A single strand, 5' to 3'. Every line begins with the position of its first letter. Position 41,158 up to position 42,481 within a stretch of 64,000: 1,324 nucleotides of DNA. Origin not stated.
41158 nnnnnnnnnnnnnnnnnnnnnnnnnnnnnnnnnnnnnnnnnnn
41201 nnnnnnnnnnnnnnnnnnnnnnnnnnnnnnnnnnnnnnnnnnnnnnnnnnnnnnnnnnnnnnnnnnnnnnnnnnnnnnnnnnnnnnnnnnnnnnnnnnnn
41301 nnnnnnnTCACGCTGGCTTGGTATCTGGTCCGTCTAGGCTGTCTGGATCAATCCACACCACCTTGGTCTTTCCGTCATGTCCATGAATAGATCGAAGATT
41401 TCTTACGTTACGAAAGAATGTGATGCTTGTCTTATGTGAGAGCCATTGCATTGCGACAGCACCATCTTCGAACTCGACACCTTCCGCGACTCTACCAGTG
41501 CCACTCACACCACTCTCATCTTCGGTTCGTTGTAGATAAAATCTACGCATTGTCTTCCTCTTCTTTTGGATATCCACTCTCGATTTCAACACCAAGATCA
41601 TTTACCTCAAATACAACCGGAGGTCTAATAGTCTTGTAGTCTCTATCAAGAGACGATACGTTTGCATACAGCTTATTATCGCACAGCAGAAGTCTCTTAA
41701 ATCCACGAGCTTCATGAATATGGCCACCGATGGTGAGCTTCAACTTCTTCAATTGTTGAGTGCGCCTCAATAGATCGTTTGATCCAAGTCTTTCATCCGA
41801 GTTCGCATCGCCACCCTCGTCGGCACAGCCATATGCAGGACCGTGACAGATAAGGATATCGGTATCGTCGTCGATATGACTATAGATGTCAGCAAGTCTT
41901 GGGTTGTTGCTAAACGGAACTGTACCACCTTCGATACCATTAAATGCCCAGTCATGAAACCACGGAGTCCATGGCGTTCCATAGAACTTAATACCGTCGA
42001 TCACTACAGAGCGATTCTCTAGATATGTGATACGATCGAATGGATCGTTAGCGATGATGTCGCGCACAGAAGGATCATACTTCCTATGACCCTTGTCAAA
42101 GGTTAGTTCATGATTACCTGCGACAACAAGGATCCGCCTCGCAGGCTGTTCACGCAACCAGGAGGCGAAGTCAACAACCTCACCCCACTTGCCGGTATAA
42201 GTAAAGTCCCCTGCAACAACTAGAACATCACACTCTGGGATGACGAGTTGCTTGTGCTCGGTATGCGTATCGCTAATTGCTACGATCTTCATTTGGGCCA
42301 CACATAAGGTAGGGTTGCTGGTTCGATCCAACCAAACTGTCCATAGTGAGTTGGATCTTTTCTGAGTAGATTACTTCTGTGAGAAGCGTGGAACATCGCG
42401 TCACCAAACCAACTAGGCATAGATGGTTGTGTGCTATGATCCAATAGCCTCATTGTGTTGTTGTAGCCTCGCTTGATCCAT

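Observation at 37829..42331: Split Pnkp-like RNA-repair toolkit next to the tRNA island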

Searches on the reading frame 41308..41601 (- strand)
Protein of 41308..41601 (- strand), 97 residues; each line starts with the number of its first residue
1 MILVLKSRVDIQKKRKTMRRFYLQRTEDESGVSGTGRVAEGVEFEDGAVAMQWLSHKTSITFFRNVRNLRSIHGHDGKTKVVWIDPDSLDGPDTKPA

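Call 4: search_protein_families(library=pfam, proteins=[window:41308-41601:-], max_evalue=0.01)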
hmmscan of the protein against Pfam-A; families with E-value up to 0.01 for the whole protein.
window:41308-41601:- (97 aa): 0 families

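Call 5: search_protein_families(library=phrogs, proteins=[window:41308-41601:-], max_evalue=0.001)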
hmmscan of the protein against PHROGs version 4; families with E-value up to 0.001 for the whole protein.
window:41308-41601:- (97 aa): 1 family
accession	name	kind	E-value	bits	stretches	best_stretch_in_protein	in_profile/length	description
phrog_7499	-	unknown function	2.3e-31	108.5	1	12-87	11-87/91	-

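Call 6: search_protein_families(library=ncbifam, proteins=[window:41308-41601:-], max_evalue=0.01)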
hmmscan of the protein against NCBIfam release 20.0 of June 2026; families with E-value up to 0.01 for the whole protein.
window:41308-41601:- (97 aa): 0 families

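Call 74: find_related_loci(query=A3, collection=viral_contigs, flank=4000)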
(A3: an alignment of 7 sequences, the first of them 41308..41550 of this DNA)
Query A3 (80 aa) in viral_contigs; peptide patterns used: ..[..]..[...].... (x = any residue, [..] = any of these).
372 stretches matched a pattern; 332 encode a relative of the query (tblastn E <= 1e-3); the best 80 are kept; 80 distinct loci.
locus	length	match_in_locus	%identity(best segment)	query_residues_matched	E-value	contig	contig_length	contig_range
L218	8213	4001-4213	58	1-71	8e-26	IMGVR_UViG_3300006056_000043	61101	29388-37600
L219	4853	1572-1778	58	1-69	1e-25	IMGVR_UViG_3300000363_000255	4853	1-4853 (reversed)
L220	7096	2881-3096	57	1-72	5e-25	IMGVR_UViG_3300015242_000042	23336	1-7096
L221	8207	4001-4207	58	1-69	8e-25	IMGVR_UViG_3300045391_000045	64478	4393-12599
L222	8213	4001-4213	56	1-71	1e-24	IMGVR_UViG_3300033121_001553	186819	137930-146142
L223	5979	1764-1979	56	1-72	2e-24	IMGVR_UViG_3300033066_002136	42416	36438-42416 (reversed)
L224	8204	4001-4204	59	1-68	4e-24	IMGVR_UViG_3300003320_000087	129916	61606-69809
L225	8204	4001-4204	59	1-68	4e-24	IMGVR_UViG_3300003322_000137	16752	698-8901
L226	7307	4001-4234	54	1-77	5e-24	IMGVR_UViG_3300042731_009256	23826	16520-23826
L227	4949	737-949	59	1-69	4e-24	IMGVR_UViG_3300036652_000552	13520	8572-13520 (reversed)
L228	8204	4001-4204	59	1-68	6e-24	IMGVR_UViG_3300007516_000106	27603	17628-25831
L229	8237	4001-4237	54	1-76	1e-23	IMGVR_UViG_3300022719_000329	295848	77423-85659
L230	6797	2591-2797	60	1-70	9e-24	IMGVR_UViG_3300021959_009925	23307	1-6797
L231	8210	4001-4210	56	1-70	9e-24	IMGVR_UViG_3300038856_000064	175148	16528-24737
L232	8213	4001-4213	55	1-71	2e-23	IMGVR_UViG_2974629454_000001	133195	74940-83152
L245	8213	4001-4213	54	1-69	7e-23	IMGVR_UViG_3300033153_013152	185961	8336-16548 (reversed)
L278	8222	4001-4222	47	1-74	9e-22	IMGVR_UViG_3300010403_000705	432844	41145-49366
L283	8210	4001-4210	50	1-70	1e-21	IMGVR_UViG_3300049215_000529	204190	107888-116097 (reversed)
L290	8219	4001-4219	51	1-73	2e-21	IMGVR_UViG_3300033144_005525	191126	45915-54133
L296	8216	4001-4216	50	1-72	3e-21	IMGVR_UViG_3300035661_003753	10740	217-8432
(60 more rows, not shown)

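Call 77: search_protein_families(library=pfam, proteins=[L283:4239-4964:+, L296:4245-4973:+, L290:4409-5137:+, L283:3251-3925:+, L278:3262-3918:+, L245:2774-3559:+, L245:5948-6886:+, L245:3579-4004:+, L278:1-915:+, L278:4972-5838:+], max_evalue=0.01)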
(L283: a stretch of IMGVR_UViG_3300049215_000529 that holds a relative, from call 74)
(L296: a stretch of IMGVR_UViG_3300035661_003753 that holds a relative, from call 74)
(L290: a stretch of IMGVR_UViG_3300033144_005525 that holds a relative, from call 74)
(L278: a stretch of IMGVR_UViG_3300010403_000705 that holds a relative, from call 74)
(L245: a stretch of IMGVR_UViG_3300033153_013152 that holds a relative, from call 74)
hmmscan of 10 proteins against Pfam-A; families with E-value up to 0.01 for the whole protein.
L283:4239-4964:+ (241 aa): 2 families
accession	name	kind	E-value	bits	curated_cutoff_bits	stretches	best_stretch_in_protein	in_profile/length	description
PF00149.33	Metallophos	-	6.8e-14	53.2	21.5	1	5-186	2-159/191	Calcineurin-like phosphoesterase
PF12850.12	Metallophos_2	-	0.00012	22.6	27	1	6-88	3-60/154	Calcineurin-like phosphoesterase superfamily domain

L296:4245-4973:+ (242 aa): 4 families
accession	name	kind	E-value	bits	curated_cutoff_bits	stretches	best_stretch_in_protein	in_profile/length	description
PF00149.33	Metallophos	-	1.3e-15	58.8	21.5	1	6-192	2-165/191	Calcineurin-like phosphoesterase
PF12850.12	Metallophos_2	-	2e-06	28.4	27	1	6-95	2-77/154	Calcineurin-like phosphoesterase superfamily domain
PF06874.16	FBPase_2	-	0.00037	19.3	27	1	10-71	165-223/639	Firmicute fructose-1,6-bisphosphatase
PF14582.11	Metallophos_3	-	0.0081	16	28.2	0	7-70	8-73/259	Metallophosphoesterase, calcineurin superfamily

L290:4409-5137:+ (242 aa): 0 families

L283:3251-3925:+ (224 aa): 1 family
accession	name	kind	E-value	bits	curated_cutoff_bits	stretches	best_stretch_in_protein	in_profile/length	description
PF09414.15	RNA_ligase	-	2.7e-31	109.4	27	1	35-200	2-171/171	RNA ligase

L278:3262-3918:+ (218 aa): 1 family
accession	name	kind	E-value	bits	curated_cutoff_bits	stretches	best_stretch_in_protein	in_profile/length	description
PF09414.15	RNA_ligase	-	6.1e-32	111.5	27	1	35-195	2-171/171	RNA ligase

L245:2774-3559:+ (261 aa): 2 families
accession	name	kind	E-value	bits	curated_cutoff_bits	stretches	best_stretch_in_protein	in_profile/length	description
PF00149.33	Metallophos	-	5.6e-14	53.4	21.5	1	18-223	1-190/191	Calcineurin-like phosphoesterase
PF12850.12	Metallophos_2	-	4.1e-07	30.6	27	1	18-97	1-60/154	Calcineurin-like phosphoesterase superfamily domain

L245:5948-6886:+ (312 aa): 1 family
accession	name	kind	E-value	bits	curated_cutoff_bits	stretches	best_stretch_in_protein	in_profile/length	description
PF09414.15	RNA_ligase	-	5.2e-24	85.7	27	1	24-199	3-169/171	RNA ligase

L245:3579-4004:+ (141 aa): 0 families

L278:1-915:+ (304 aa): 2 families
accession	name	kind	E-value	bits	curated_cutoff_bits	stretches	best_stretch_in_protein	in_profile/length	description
PF09511.15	RNA_lig_T4_1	-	8.7e-11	42.5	28.3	1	6-170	47-227/227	RNA ligase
PF25416.1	GRHL1_C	-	0.0071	16.6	27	0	176-216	40-79/90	GRHL1-like, C-terminal domain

L278:4972-5838:+ (288 aa): 1 family
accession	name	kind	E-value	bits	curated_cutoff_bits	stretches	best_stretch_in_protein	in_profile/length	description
PF01156.24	IU_nuc_hydro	-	1.2e-17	65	34.2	1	8-283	5-297/297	Inosine-uridine preferring nucleoside hydrolase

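Call 78: search_solved_structures(query=L296:4245-4973:+, max_evalue=1)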
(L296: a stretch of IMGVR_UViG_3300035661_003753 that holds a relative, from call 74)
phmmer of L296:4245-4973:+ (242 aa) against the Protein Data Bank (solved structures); distinct sequences matched with E-value up to 1: 27.
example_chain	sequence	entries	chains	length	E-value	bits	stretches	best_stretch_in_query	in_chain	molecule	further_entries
2qjc_A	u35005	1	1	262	5.5e-32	114.6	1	6-223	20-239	Diadenosine tetraphosphatase, putative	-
2dfj_A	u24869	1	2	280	1.2e-19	74.1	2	6-131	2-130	diadenosinetetraphosphatase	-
9olz_A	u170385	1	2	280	1.7e-19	73.7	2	6-131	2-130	Bis(5'-nucleosyl)-tetraphosphatase [symmetrical]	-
9ojd_A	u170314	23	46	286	1.8e-19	73.6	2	6-131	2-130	Bis(5'-nucleosyl)-tetraphosphatase [symmetrical] | Bis(5'-nucleosyl)-tetraphosphatase, symmetrical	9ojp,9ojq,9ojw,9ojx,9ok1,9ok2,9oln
4j6o_A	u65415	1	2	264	1.5e-18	70.6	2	35-236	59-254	Metallophosphoesterase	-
9oly_A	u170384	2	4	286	2.4e-18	69.9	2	6-131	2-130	Bis(5'-nucleosyl)-tetraphosphatase [symmetrical]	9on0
9t9n_A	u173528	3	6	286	1.8e-12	50.7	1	6-126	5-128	Bis(5'-nucleosyl)-tetraphosphatase, symmetrical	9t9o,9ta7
1g5b_A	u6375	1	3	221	1.1e-10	44.8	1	3-75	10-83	SERINE/THREONINE PROTEIN PHOSPHATASE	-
5vjv_A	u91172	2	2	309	8.4e-05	25.6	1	3-98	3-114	Rhizobiales-like phosphatase 2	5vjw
6mgm_A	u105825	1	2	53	0.09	15.6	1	7-45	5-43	DNA-binding protein inhibitor ID-1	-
4iyp_C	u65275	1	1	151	0.13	15.1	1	7-54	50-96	Serine/threonine-protein phosphatase 2A catalytic subunit alpha isoform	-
6mgn_B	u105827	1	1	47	0.31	13.9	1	11-45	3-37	DNA-binding protein inhibitor ID-1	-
2nyl_C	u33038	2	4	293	0.31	13.9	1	8-55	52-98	Serine/threonine-protein phosphatase 2A catalytic subunit alpha isoform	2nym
3p71_C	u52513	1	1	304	0.33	13.8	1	8-55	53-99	Serine/threonine-protein phosphatase 2A catalytic subunit alpha isoform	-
2ie3_C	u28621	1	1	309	0.35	13.7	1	8-55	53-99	Serine/threonine-protein phosphatase 2A catalytic subunit alpha isoform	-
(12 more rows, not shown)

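Call 79: search_solved_structures(query=L245:2774-3559:+, max_evalue=1)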
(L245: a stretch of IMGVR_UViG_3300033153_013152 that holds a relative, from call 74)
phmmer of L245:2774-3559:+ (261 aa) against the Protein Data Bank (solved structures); distinct sequences matched with E-value up to 1: 2.
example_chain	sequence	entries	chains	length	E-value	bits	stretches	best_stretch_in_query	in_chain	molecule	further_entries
6unc_A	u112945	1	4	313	0.34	13.9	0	21-86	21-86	Metallophos domain-containing protein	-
8f2p_A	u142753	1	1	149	0.77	12.7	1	98-169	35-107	C-terminal core protein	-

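Call 102: search_protein_families(library=pfam, proteins=[L283:1326-1877:+, L283:1901-2614:+, L283:4961-5314:+, L283:5311-5826:+, L283:6008-6487:+, L278:1456-2187:+, L278:2195-2743:+, L278:2752-3252:+, L278:4228-4575:+, L278:5993-6523:+], max_evalue=0.01)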
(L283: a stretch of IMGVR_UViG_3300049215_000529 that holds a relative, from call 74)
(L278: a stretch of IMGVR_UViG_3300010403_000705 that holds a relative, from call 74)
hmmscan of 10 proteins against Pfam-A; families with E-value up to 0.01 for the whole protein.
L283:1326-1877:+ (183 aa): 1 family
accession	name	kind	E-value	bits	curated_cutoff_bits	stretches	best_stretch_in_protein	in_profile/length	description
PF12697.13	Abhydrolase_6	-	0.0027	18.9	26.3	1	55-106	55-101/217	Alpha/beta hydrolase family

L283:1901-2614:+ (237 aa): 0 families

L283:4961-5314:+ (117 aa): 3 families
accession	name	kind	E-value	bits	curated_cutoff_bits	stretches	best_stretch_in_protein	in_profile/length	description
PF13646.12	HEAT_2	-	0.0002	22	27.7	1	18-104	3-81/88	HEAT repeats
PF02985.28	HEAT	-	0.00028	21.3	23.5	0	50-76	1-27/31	HEAT repeat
PF13513.12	HEAT_EZ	-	0.0045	17.9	27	0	65-106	3-48/55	HEAT-like repeat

L283:5311-5826:+ (171 aa): 1 family
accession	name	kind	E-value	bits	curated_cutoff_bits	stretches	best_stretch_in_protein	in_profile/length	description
PF01661.27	Macro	-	0.0033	17.8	22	1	93-153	56-117/118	Macro domain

L283:6008-6487:+ (159 aa): 0 families

L278:1456-2187:+ (243 aa): 0 families

L278:2195-2743:+ (182 aa): 0 families

L278:2752-3252:+ (166 aa): 0 families

L278:4228-4575:+ (115 aa): 1 family
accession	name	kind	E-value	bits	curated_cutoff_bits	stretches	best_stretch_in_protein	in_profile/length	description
PF02985.28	HEAT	-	0.005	17.4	23.5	0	50-78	1-29/31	HEAT repeat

L278:5993-6523:+ (176 aa): 0 families

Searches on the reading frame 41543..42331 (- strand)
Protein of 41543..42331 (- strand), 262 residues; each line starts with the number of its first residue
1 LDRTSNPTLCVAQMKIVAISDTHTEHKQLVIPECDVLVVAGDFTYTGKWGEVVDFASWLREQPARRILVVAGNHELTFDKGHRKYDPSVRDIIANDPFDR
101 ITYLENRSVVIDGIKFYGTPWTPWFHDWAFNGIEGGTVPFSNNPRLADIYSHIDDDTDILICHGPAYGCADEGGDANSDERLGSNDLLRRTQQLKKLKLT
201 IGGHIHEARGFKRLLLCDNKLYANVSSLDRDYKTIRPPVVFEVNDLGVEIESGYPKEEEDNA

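Call 4: search_protein_families(library=pfam, proteins=[window:41543-42331:-], max_evalue=0.01)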
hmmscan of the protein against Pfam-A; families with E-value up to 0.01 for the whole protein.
window:41543-42331:- (262 aa): 2 families
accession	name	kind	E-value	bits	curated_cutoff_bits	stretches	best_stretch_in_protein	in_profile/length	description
PF00149.33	Metallophos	-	9.1e-15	56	21.5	1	14-207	1-190/191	Calcineurin-like phosphoesterase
PF12850.12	Metallophos_2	-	2.6e-07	31.2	27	1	14-82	1-60/154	Calcineurin-like phosphoesterase superfamily domain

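Call 5: search_protein_families(library=phrogs, proteins=[window:41543-42331:-], max_evalue=0.001)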
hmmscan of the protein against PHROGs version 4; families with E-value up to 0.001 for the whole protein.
window:41543-42331:- (262 aa): 2 families
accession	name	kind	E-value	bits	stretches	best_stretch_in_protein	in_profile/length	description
phrog_1649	-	other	2.6e-19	70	1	5-236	27-279/308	metallo-phosphoesterase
phrog_547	-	other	1.4e-07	31.8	0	33-86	72-119/245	phosphoesterase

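Call 6: search_protein_families(library=ncbifam, proteins=[window:41543-42331:-], max_evalue=0.01)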
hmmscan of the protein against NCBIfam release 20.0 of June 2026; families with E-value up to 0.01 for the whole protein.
window:41543-42331:- (262 aa): 1 family
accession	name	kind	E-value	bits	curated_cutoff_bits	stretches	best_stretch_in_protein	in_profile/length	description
TIGR03729.1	acc_ester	subfamily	0.0052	16.2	148.25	0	29-81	28-78/239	putative phosphoesterase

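Call 13: search_solved_structures(query=window:41543-42331:-, max_evalue=1, show_alignments=2)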
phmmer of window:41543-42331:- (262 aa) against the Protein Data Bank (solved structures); distinct sequences matched with E-value up to 1: 6.
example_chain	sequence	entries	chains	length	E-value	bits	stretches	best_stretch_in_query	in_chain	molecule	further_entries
3rl4_A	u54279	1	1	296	3.8e-33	118.1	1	13-243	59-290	Metallophosphoesterase MPPED2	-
3rl3_A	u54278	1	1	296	9.2e-32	113.6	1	13-243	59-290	Metallophosphoesterase MPPED2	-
3rl5_A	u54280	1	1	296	1.2e-30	109.9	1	13-243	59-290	Metallophosphoesterase MPPED2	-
1b2w_H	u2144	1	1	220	0.76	12.2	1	55-130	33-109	PROTEIN (ANTIBODY (HEAVY CHAIN))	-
5df0_A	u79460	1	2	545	0.92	11.9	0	81-149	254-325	Ac-ChiA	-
5dez_A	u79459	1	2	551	0.95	11.9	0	81-149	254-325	Ac-ChiA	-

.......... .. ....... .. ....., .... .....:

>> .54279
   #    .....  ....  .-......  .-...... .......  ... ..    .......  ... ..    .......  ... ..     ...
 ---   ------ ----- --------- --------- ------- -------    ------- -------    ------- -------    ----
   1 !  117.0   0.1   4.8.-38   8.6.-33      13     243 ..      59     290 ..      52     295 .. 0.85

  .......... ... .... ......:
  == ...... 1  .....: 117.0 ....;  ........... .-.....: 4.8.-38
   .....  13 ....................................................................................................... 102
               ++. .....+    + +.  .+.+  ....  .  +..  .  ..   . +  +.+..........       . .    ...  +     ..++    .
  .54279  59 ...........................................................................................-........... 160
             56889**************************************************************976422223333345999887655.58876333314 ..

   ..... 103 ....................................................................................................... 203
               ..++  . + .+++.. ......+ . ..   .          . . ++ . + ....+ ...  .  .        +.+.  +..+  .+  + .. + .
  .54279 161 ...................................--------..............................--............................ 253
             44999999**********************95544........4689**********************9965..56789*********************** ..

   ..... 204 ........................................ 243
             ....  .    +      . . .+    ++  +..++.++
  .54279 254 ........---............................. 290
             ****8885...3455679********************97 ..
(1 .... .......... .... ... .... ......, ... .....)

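Call 43: find_related_loci(query=A2, collection=viral_contigs, flank=8000)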
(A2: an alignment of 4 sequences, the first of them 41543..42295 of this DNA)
Query A2 (250 aa) in viral_contigs; peptide patterns used: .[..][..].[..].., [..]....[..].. (x = any residue, [..] = any of these).
600 stretches matched a pattern (row limit reached: there are more); 585 encode a relative of the query (tblastn E <= 1e-3); the best 80 are kept; 80 distinct loci.
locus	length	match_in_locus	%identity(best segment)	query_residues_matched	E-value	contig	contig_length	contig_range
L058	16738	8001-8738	49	1-247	1e-71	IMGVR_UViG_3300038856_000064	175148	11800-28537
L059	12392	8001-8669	37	2-231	2e-46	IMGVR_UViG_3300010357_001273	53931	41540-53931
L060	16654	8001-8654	42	2-231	6e-46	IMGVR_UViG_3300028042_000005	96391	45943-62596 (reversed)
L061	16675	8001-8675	36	1-241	1e-43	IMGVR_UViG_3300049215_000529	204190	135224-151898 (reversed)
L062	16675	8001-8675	36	1-241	1e-43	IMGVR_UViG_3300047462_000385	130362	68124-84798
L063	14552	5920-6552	42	3-230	2e-42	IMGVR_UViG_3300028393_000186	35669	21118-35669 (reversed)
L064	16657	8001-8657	39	2-231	1e-42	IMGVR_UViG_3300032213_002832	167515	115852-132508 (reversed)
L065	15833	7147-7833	38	4-235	1e-42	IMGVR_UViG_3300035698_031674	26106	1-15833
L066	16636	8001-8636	37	2-232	1e-42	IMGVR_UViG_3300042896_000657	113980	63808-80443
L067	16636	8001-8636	38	2-231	6e-42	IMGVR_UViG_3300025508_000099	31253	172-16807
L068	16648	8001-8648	36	3-238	8e-42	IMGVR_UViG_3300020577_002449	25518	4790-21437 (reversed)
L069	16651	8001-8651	38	1-231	9e-42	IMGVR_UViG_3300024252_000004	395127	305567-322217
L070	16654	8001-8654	38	2-237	1e-41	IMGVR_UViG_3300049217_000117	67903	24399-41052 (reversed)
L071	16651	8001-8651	38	1-231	9e-42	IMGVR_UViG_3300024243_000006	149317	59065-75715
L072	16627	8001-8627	36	1-228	2e-41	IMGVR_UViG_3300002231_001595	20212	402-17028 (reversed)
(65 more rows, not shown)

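Call 69: search_solved_structures(query=A2, max_evalue=5)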
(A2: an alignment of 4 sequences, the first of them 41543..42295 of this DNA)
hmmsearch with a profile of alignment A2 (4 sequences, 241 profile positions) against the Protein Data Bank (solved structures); distinct sequences matched with E-value up to 5: 9.
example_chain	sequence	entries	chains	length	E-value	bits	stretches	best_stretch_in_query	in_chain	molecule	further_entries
3rl4_A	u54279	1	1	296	2.5e-41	144.9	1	3-229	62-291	Metallophosphoesterase MPPED2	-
3rl3_A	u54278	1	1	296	8.8e-40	139.8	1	3-229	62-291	Metallophosphoesterase MPPED2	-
3rl5_A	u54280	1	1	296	1.5e-38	135.8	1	3-229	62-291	Metallophosphoesterase MPPED2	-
1xm7_A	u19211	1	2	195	0.00043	23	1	18-82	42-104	hypothetical protein aq_1665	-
7dog_A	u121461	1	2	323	0.02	17.5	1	19-195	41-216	Nuclease SbcCD subunit D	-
1mcp_H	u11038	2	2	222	0.14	14.8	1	42-136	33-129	IGA-KAPPA MCPC603 FAB (HEAVY CHAIN)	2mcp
9np0_B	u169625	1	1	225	0.36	13.4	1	42-106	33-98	2C1 Fab heavy chain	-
7r87_C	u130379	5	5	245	0.36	13.4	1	41-111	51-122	2C7 Fab heavy chain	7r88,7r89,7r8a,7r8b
7tpr_F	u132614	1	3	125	0.53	12.9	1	36-118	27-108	Nanobody 7A3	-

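Call 95: search_protein_families(library=padloc, proteins=[window:41543-42292:-], max_evalue=0.001)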
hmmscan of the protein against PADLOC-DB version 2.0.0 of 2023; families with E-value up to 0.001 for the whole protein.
window:41543-42292:- (249 aa): 1 family
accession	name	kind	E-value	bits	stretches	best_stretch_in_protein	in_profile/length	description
PDLC04908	PDC-S10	-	4.2e-62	207.3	1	1-231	10-217/223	-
